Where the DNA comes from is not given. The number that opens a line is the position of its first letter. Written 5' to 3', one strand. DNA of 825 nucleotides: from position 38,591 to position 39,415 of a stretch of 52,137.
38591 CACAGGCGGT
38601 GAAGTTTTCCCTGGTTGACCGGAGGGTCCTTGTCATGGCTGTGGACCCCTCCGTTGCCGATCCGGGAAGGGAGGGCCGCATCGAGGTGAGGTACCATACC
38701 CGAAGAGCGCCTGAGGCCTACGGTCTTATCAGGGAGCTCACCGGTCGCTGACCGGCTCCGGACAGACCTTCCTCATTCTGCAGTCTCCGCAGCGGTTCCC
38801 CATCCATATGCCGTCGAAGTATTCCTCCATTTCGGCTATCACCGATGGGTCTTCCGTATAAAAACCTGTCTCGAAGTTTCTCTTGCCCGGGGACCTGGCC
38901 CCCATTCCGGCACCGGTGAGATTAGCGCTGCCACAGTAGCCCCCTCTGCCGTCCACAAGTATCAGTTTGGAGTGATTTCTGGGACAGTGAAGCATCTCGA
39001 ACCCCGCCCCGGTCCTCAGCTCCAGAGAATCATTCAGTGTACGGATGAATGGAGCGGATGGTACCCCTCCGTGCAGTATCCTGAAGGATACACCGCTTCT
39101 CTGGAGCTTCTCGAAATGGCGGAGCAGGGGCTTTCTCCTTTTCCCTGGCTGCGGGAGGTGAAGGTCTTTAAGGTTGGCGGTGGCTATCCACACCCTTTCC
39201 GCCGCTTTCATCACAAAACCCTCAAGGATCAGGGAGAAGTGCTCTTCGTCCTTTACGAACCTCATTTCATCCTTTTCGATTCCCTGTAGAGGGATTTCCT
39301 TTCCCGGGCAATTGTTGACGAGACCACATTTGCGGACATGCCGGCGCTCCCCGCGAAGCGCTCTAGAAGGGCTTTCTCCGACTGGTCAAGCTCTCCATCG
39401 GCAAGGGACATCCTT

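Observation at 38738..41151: Translationally coupled pair: Tim44-like/zinc-ribbon/TerB membrane protein + single-HKD PLD enzyme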

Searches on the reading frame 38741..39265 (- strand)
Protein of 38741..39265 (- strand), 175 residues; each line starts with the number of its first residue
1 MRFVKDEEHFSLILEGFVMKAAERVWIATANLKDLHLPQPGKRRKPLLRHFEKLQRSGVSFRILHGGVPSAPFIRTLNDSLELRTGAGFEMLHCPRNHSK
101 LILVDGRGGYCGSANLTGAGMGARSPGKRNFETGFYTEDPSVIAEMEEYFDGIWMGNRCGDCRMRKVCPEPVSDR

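Call 3: search_protein_families(library=pfam, proteins=[window:38741-39265:-], max_evalue=1)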
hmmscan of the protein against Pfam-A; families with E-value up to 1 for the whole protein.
window:38741-39265:- (175 aa): 3 families
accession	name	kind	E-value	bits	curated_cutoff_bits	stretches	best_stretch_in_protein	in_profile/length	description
PF13091.12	PLDc_2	-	4.9e-14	52.7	27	1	19-154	6-132/132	PLD-like domain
PF00614.28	PLDc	-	0.00012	22.4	21.9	1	96-118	4-26/28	Phospholipase D Active site motif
PF09565.16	RE_NgoFVII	-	0.028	14.2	23.8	1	93-154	89-149/162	NgoFVII restriction endonuclease N-terminal PLD domain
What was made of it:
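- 38738..39265 (-): Gene for a 175-aa cytosolic single-HKD PLD-superfamily protein. PLDc_2 52.7 bits, call 3.
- On PLD superfamily (HKD): PLDc_2 52.7 bits against 27; PLDc 22.4 against 21.9 (call 3).
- Checked: PLD: PLDc_2 scores 52.7 bits against 27 (call 3).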

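Call 4: search_protein_families(library=padloc, proteins=[window:38741-39265:-], max_evalue=1)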
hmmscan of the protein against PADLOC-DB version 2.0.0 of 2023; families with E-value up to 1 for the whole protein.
window:38741-39265:- (175 aa): 18 families
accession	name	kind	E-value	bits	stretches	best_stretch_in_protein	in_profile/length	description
PDLC03922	MkoB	-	2.1e-08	31.9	1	2-144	470-593/610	-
PDLC02614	DrmC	-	1.6e-06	26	1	98-149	102-146/153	DrmC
PDLC02597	DrmC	-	2.6e-05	22.2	1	98-154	186-237/242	DrmC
PDLC02588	DrmC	-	0.00038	18.2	1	96-142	192-232/256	DrmC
PDLC02608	DrmC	-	0.00051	17.9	1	97-154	101-152/162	DrmC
PDLC02599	DrmC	-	0.00052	17.1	1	93-155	81-137/387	DrmC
PDLC02585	DrmC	-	0.00056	17.6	1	97-148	194-239/253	DrmC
PDLC02607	DrmC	-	0.00061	17.2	1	97-153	203-253/265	DrmC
PDLC02604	DrmC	-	0.0007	18.1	1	97-138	32-67/92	DrmC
PDLC02612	DrmC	-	0.0014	16.2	1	97-151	174-222/235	DrmC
PDLC02600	DrmC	-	0.0029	15.2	1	87-155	202-263/286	DrmC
PDLC02615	DrmC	-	0.0067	13.8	1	97-153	158-207/218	DrmC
PDLC02587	DrmC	-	0.007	13.4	1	98-152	206-254/267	DrmC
PDLC02601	DrmC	-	0.0097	13.3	1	97-139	235-271/295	DrmC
PDLC02606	DrmC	-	0.022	12.5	1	96-137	122-157/182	DrmC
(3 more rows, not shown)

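Call 5: search_protein_families(library=ncbifam, proteins=[window:38741-39265:-], max_evalue=1)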
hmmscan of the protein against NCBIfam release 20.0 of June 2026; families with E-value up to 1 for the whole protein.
window:38741-39265:- (175 aa): 5 families
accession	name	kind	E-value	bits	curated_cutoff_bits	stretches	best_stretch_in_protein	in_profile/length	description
NF038319.1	DISARM_DrmC_I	equivalog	2.1e-06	27.5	133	1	96-151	183-232/236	DISARM system phospholipase D-like protein DrmC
TIGR04265.1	bac_cardiolipin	equivalog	0.041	12.8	290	1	96-117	220-241/483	cardiolipin synthase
NF041068.1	DpdK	equivalog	0.095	12.3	100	1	42-150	62-163/167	phospholipase D-like domain-containing protein DpdK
NF010492.0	PRK13912.1-3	equivalog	0.16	11.5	297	1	98-152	122-170/178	nuclease NucT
NF010490.0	PRK13912.1-1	equivalog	0.26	11.4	211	1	95-153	103-155/159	nuclease NucT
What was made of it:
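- On Nuc/NucT periplasmic nucleases: NucT models 11.4-11.5 bits against 211-297 (call 5).
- On DISARM DrmC: NF038319 27.5 bits against 133 (call 5).
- On Phospholipid synthases of the PLD type (Cls, PssA): TIGR04265 12.8 bits against 290 (call 5).
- Closest known: Small single-HKD PLD-family nucleases. Different: NucT models score 11 bits against 211-297 (call 5).
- The cardiolipin synthase model scores 12.8 bits against 290 (call 5). The hits are generic domain similarity well below curated cut-offs (DrmC 27.5 bits against 133, call 5).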

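Call 7: find_homologous_proteins(query=window:38741-39265:-)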
Query window:38741-39265:- (175 aa): 96 proteins with E <= 0.001 among 247 candidates.
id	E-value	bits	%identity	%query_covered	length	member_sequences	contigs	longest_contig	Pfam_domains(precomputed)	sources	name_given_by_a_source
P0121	2.0e-116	404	99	100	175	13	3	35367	PF13091.13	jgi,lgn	-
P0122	5.8e-100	350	87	100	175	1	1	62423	PF13091.13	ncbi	-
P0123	1.1e-74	268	67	100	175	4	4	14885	PF13091.13,PF00614.29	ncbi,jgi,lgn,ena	-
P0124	6.1e-73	262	65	100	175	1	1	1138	PF13091.13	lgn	-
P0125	1.6e-72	261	65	99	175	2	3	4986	PF13091.13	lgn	-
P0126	6.7e-72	259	62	100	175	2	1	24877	PF13091.13,PF00614.29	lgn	-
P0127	6.3e-70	253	65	100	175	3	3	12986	PF13091.13,PF00614.29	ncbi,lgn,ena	-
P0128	1.3e-69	252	63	98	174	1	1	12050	PF13091.13,PF00614.29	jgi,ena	-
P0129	4.3e-67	243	61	98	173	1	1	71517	PF13091.13,PF00614.29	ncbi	-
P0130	7.8e-67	242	61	99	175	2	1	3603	PF13091.13,PF00614.29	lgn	-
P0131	2.2e-65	238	63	94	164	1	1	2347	PF13091.13,PF00614.29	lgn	-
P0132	3.5e-64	234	60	100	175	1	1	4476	PF13091.13,PF00614.29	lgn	-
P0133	5.6e-64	233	58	98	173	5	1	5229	PF13091.13,PF00614.29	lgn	-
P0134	1.2e-62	229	59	98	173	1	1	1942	PF13091.13,PF09565.17,PF00614.29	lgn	-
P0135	3.3e-62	227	58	98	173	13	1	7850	PF13091.13,PF09565.17,PF00614.29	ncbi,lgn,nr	ncbi:MAG: phospholipase D family protein [Candidatus Fermentibacteria bacterium]|nr:phospholipase D 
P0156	3.3e-45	172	46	98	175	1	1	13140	PF13091.13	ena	-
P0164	2.6e-39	153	45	98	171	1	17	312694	PF13091.13,PF00614.29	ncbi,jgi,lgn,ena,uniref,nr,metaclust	ncbi:MAG: hypothetical protein A2487_17565 [Candidatus Raymondbacteria bacterium RifOxyC12_full_50_8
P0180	2.4e-36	143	43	98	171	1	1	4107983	PF13091.13,PF00614.29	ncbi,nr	ncbi:phospholipase [Verrucomicrobia bacterium S94]|nr:phospholipase [Verrucomicrobia bacterium S94]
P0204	3.5e-32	130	40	96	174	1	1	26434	PF13091.13,PF00614.29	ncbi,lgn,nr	ncbi:phospholipase [Candidatus Fermentibacteria bacterium]|nr:phospholipase [Candidatus Fermentibact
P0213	4.7e-30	123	41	89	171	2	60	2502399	PF13091.13,PF00614.29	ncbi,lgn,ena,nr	ncbi:MAG TPA: phosphatidylserine synthase [Leptospiraceae bacterium]|nr:phosphatidylserine synthase 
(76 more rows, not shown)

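Call 13: find_encoding_contigs(protein=P0164, flank=6000, max_places=2)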
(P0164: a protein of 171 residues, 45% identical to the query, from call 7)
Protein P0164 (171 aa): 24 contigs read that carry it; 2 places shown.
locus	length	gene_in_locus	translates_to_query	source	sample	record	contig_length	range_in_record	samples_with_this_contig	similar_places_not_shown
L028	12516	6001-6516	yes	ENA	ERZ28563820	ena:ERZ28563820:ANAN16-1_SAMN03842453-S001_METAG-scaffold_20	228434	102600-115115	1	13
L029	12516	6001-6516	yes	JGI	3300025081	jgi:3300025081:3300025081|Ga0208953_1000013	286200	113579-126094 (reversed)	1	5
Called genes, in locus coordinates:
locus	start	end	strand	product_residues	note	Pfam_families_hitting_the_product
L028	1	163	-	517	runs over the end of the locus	PF17203:sCache_3_2, PF00672:HAMP, PF07228:SpoIIE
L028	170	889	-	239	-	-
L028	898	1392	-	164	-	-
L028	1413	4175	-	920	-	PF21544:PorZ_N_b_propeller (faint), PF19077:Big_13 (faint), PF27332:TP_0781 (faint), PF09136:Glucodextran_B (weak), PF01476:LysM (faint)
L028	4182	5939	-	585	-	PF13432:TPR_16 (faint), PF07719:TPR_2 (faint), PF10579:Rapsyn_N (faint), PF12895:ANAPC3 (faint), PF13371:TPR_9 (faint), PF13414:TPR_11 (faint), PF13424:TPR_12 (faint), PF00515:TPR_1 (weak), +8 more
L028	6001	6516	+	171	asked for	PF13091:PLDc_2, PF00614:PLDc (weak)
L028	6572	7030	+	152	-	-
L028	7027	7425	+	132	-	PF01242:PTPS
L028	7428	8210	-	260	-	PF05050:Methyltransf_21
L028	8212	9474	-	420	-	PF13439:Glyco_transf_4, PF13579:Glyco_trans_4_4 (weak), PF00534:Glycos_transf_1, PF13692:Glyco_trans_1_4, PF13524:Glyco_trans_1_2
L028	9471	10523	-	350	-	PF01073:3Beta_HSD, PF01370:Epimerase, PF02719:Polysacc_synt_2 (weak), PF04321:RmlD_sub_bind, PF16363:GDP_Man_Dehyd, PF07993:NAD_binding_4 (weak)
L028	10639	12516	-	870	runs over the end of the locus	PF06439:3keto-disac_hyd (weak), PF01833:TIG, PF17963:Big_9 (faint), PF05345:He_PIG (weak), PF18962:Por_Secre_tail (faint)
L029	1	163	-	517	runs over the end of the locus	PF17203:sCache_3_2, PF00672:HAMP, PF07228:SpoIIE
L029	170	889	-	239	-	-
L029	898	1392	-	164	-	-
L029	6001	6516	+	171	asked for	PF13091:PLDc_2, PF00614:PLDc (weak)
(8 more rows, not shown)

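Call 14: find_encoding_contigs(protein=P0180, flank=6000, max_places=2)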
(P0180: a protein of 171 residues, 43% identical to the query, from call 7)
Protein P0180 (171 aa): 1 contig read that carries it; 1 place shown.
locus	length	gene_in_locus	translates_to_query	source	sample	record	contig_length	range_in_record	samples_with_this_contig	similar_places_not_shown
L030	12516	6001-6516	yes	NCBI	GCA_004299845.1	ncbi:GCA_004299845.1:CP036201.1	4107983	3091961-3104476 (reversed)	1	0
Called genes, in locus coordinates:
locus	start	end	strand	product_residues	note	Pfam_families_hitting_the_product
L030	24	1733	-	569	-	PF00664:ABC_membrane, PF00005:ABC_tran, PF02463:SMC_N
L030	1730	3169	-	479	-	PF00224:PK, PF02887:PK_C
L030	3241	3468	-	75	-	PF04102:SlyX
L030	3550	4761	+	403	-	PF00989:PAS, PF13188:PAS_8 (faint), PF08448:PAS_4, PF13426:PAS_9, PF07228:SpoIIE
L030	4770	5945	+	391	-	PF00989:PAS, PF08448:PAS_4, PF13426:PAS_9, PF07228:SpoIIE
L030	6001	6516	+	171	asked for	PF13091:PLDc_2, PF00614:PLDc (weak)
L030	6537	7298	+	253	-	PF00106:adh_short, PF01370:Epimerase (weak), PF13561:adh_short_C2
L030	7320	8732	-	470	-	-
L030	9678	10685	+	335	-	PF13542:HTH_Tnp_ISL3 (weak), PF01610:DDE_Tnp_ISL3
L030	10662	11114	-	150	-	PF01555:N6_N4_Mtase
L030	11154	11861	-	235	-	PF13353:Fer4_12 (weak), PF04055:Radical_SAM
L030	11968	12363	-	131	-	-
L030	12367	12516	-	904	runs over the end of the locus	PF03477:ATP-cone, PF13597:NRDD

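Call 15: find_encoding_contigs(protein=P0213, flank=6000, max_places=2)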
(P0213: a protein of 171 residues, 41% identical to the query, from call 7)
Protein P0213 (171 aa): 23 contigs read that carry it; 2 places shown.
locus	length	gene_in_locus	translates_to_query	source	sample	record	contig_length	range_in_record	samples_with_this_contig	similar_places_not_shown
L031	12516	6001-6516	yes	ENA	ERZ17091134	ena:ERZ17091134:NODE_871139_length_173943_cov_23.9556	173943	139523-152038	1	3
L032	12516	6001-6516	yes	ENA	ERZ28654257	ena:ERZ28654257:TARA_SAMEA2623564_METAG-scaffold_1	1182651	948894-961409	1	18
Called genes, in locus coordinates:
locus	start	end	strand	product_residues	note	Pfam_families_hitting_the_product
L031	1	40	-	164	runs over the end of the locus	PF01814:Hemerythrin (weak)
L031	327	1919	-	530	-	PF00583:Acetyltransf_1, PF13508:Acetyltransf_7 (weak), PF00795:CN_hydrolase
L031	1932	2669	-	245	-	-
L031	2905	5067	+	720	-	PF01551:Peptidase_M23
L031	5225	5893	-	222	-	PF01323:DSBA, PF13743:Thioredoxin_5 (faint)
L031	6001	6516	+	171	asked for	PF13091:PLDc_2, PF00614:PLDc (weak)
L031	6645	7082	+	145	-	PF01047:MarR, PF12802:MarR_2 (weak)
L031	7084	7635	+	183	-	PF14539:DUF4442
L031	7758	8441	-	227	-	PF05724:TPMT, PF13649:Methyltransf_25, PF08241:Methyltransf_11 (weak), PF08242:Methyltransf_12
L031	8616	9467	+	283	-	PF14240:YHYH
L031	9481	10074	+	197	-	-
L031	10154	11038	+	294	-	PF02630:SCO1-SenC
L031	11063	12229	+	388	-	PF12833:HTH_18, PF00165:HTH_AraC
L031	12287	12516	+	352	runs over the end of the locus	PF00326:Peptidase_S9 (weak)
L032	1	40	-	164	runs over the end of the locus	PF01814:Hemerythrin (weak)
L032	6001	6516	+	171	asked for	PF13091:PLDc_2, PF00614:PLDc (weak)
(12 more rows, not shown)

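Call 19: find_encoding_contigs(protein=P0204, flank=6000, max_places=1)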
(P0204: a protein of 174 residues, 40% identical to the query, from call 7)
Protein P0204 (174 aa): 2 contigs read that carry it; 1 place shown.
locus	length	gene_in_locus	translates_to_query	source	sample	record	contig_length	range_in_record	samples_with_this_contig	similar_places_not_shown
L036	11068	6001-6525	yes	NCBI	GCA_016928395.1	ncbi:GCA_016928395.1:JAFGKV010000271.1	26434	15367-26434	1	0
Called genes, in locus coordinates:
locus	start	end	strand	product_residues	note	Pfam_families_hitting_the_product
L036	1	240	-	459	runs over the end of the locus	PF04932:Wzy_C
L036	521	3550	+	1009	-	PF16760:CBM53, PF17957:Big_7 (faint), PF00128:Alpha-amylase, PF13860:FlgD_ig (weak)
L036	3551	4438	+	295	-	PF27840:ScmC (weak)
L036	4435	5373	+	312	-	PF09296:NUDIX-like, PF09297:Zn_ribbon_NUD (weak), PF00293:NUDIX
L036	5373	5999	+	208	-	PF01205:Impact_N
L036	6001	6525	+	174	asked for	PF13091:PLDc_2, PF00614:PLDc (weak)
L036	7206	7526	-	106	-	PF02452:PemK_toxin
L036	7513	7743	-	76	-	-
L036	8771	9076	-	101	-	PF01381:HTH_3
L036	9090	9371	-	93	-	PF05015:HigB-like_toxin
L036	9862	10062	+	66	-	-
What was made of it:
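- Unpaired members sampled in Raymondbacteria, Kiritimatiellales S94, Leptospiraceae and another Fermentibacteria genome sit in varied non-defence contexts (calls 13-15, 19). PLD family members sit tightly behind unrelated genes elsewhere, for example a 1-nt gap after an Impact_N gene in L036 (call 19).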

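Call 20: search_solved_structures(query=window:38741-39265:-, max_evalue=1, show_alignments=2)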
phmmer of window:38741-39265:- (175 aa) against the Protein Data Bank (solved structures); distinct sequences matched with E-value up to 1: 2.
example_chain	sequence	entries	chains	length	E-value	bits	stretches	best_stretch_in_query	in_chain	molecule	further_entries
7e0m_A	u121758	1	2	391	0.0017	21.3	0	79-156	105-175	Phospholipase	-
6egc_A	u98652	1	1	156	0.18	14.7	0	40-60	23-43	SC_2L4HC2_23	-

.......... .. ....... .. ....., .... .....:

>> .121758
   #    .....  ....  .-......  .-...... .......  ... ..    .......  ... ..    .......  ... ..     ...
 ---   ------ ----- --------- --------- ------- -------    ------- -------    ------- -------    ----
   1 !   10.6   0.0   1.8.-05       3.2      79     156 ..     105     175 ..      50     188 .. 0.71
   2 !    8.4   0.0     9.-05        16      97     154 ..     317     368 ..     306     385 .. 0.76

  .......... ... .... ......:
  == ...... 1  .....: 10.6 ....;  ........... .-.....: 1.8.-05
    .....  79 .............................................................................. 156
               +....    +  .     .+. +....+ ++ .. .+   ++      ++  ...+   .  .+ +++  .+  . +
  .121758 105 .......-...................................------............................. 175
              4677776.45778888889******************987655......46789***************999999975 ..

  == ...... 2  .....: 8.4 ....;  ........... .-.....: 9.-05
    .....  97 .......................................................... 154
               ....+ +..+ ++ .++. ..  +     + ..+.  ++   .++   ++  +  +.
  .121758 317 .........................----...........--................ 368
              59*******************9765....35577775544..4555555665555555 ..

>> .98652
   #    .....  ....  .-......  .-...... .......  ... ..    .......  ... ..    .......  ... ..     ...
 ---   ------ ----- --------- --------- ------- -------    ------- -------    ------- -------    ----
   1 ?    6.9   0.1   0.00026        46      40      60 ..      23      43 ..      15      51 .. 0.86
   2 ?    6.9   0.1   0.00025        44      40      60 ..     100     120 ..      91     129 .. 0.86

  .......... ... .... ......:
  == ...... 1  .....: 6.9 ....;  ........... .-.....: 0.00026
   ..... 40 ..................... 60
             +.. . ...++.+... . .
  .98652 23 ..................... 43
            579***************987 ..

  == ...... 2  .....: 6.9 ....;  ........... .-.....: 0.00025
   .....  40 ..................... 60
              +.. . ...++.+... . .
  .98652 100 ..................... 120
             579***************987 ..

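Call 30: predict_structure(alignment_id=A1)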
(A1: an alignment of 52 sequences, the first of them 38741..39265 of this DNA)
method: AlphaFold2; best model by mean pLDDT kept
length: 175 residues; sequences in the alignment: 52
mean_pLDDT: 87.1   pTM: 0.85
mean pLDDT of the five models: 87.1, 86.6, 85.1, 84.4, 83.2
residues with pLDDT >= 90: 98; 70-90: 61; 50-70: 14; < 50: 2
segments of 3 or more residues with pLDDT < 50: none
pLDDT, mean of each block of 10 residues (from residue 1): 87 89 96 82 85 94 94 93 88 93 96 64 59 92 98 92 84 75
secondary structure, 60 per line:
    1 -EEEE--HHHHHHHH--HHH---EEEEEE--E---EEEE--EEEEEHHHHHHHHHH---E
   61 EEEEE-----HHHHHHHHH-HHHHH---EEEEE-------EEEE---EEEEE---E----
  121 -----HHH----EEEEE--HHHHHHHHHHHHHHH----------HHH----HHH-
elements in order: E2-5 H8-15 E24-29 E36-39 E42-46 H47-56 E60-65 H71-79 H81-85 E89-93 E101-104 E108-112 E133-137 H140-154
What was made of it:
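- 38738..39265 (-): AF2 pLDDT 87, call 30.
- On PLD superfamily (HKD): AF2 pLDDT 87 (call 30).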

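Call 34: fold_search(model_id=the predicted structure, library=pdb)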
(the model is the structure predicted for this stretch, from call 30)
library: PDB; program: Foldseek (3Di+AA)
matches with E <= 10: 797; with E <= 0.001: 112
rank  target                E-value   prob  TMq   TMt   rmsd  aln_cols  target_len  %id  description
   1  7e0m_B                8.7e-08  1.00  0.55  0.26   3.7       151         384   21  Crystal structure of phospholipase D (released 2021-12-22)
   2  7e0m_A                1.3e-07  1.00  0.55  0.26   3.8       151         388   20  Crystal structure of phospholipase D (released 2021-12-22)
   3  6ehi_B                2.1e-07  1.00  0.55  0.60   5.0       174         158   14  NucT from Helicobacter pylori (released 2018-01-17)
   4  6ehi_A                2.1e-07  1.00  0.51  0.56   5.9       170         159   15  NucT from Helicobacter pylori (released 2018-01-17)
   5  4ggk                  3.5e-07  1.00  0.56  0.60   2.9       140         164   21  Crystal structure of Zucchini from mouse (mZuc / PLD6 / MitoPLD) bound to tungstate (released 2012-10-10)
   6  9fiz                  3.8e-07  1.00  0.56  0.29   6.3       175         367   16  Structure of the F13 protein (mutant A295E) of Vaccinia virus (released 2025-03-12)
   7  5bpd_D                4.3e-07  1.00  0.56  0.39   5.7       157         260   16  Structure of TrmBL2, an archaeal chromatin protein, shows a novel mode of DNA binding. (released 2015-09-02)
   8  5bpd_C                4.3e-07  1.00  0.55  0.39   5.7       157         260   15  Structure of TrmBL2, an archaeal chromatin protein, shows a novel mode of DNA binding. (released 2015-09-02)
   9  6ehi_D                4.6e-07  1.00  0.56  0.61   5.2       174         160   14  NucT from Helicobacter pylori (released 2018-01-17)
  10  4ggj                  5.9e-07  1.00  0.59  0.62   2.8       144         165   22  Crystal structure of Zucchini from mouse (mZuc / PLD6 / MitoPLD) (released 2012-10-10)
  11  5bpi_C                6.3e-07  1.00  0.55  0.39   5.3       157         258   16  Structure of TrmBL2, an archaeal chromatin protein, shows a novel mode of DNA binding. (released 2015-09-02)
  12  7svp_A                7.6e-07  1.00  0.50  0.18   4.5       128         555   20  Structure of compound 34 bound to human Phospholipase D2 catalytic domain (released 2023-01-25)
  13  5bpi_D                9.8e-07  1.00  0.53  0.38   5.8       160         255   16  Structure of TrmBL2, an archaeal chromatin protein, shows a novel mode of DNA binding. (released 2015-09-02)
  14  5bqt_A                1.3e-06  1.00  0.56  0.39   5.1       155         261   15  Structure of TrmBL2, an archaeal chromatin protein, shows a novel mode of DNA binding. (released 2015-09-02)
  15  1byr                  1.7e-06  1.00  0.60  0.68   3.8       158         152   14  CRYSTAL STRUCTURE OF A PHOSPHOLIPASE D FAMILY MEMBER, NUC FROM SALMONELLA TYPHIMURIUM (released 1999-10-19)
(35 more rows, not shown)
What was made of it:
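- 38738..39265 (-): Foldseek PLD fold, call 34.
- On PLD superfamily (HKD): 112 PDB matches with E<=1e-3; all 50 listed have PLD-type folds (call 34).
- Closest known: Small single-HKD PLD-family nucleases. Same: Foldseek TM is 0.55-0.68, with the lowest rmsd to mouse Zucchini (call 34).
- Checked: AF2 gives pLDDT 87, and Foldseek finds a PLD fold (calls 30, 34).
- A two-HKD bacterial phospholipase D (7e0m) is the top sequence and fold hit (calls 20, 34). The lowest-rmsd single-HKD fold match is Zucchini (2.8-2.9 A, call 34). A weak nuclease flavour comes from RE_NgoFVII at E 0.028 and from NucT, Zucchini and Nuc fold hits (calls 3, 34).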

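Call 43: find_related_loci(query=A1, collection=viral_contigs, flank=5000)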
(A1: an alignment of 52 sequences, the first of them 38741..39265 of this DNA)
Query A1 (175 aa) in viral_contigs; peptide patterns used: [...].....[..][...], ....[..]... (x = any residue, [..] = any of these).
101 stretches matched a pattern; 5 encode a relative of the query (tblastn E <= 1e-3); 5 distinct loci.
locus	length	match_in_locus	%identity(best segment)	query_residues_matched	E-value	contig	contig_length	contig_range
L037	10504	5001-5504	39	1-172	1e-38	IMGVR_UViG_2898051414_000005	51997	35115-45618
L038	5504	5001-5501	37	1-175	6e-37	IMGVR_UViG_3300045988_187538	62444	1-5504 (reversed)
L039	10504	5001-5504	36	1-172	2e-35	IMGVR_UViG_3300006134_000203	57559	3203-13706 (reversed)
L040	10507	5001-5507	35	1-173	9e-34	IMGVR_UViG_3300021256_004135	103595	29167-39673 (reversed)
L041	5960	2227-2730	34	2-173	8e-34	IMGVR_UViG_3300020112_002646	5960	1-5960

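Call 44: search_dna_similar(query=window:38741-39265:-, collection=plasmids, mode=protein, max_evalue=0.001, max_rows=10)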
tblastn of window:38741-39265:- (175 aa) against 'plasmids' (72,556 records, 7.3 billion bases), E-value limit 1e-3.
Records with a match: 4; places in all: 4; records where one place covers at least 80% of the query: 1.
Best place of each record, by identity: <60% 4.
By first word of the organism name: Segatella 1; Acidovorax 1; Agrobacterium 1; Polaromonas 1.
By predicted mobility (MOB-suite, as given by PLSDB): non-mobilizable 3; conjugative 1.
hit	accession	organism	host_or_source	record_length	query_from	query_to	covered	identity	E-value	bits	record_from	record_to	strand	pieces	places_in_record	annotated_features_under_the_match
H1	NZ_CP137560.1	Segatella hominis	Homo sapiens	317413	2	170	97%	31.4%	4e-25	107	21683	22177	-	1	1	phospholipase D-like domain-containing protein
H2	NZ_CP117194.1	Acidovorax temperans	cell culture,Acidovorax temperans ...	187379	75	154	46%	34.7%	1e-4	49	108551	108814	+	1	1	phospholipase D-like domain-containing protein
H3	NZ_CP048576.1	Agrobacterium tumefaciens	-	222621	79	158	46%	32.5%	8e-4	46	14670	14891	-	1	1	phospholipase D family protein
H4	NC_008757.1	Polaromonas naphthalenivorans CJ2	-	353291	93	162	40%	34.3%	5e-5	50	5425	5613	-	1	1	phospholipase D-like domain-containing protein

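Call 45: search_dna_similar(query=window:38741-39265:-, collection=phages, mode=protein, max_evalue=0.001, max_rows=10)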
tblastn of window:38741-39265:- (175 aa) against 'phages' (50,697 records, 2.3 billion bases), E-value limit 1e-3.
No match.
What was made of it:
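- The PLD has no phage hit and one full-length plasmid hit (calls 44, 45).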
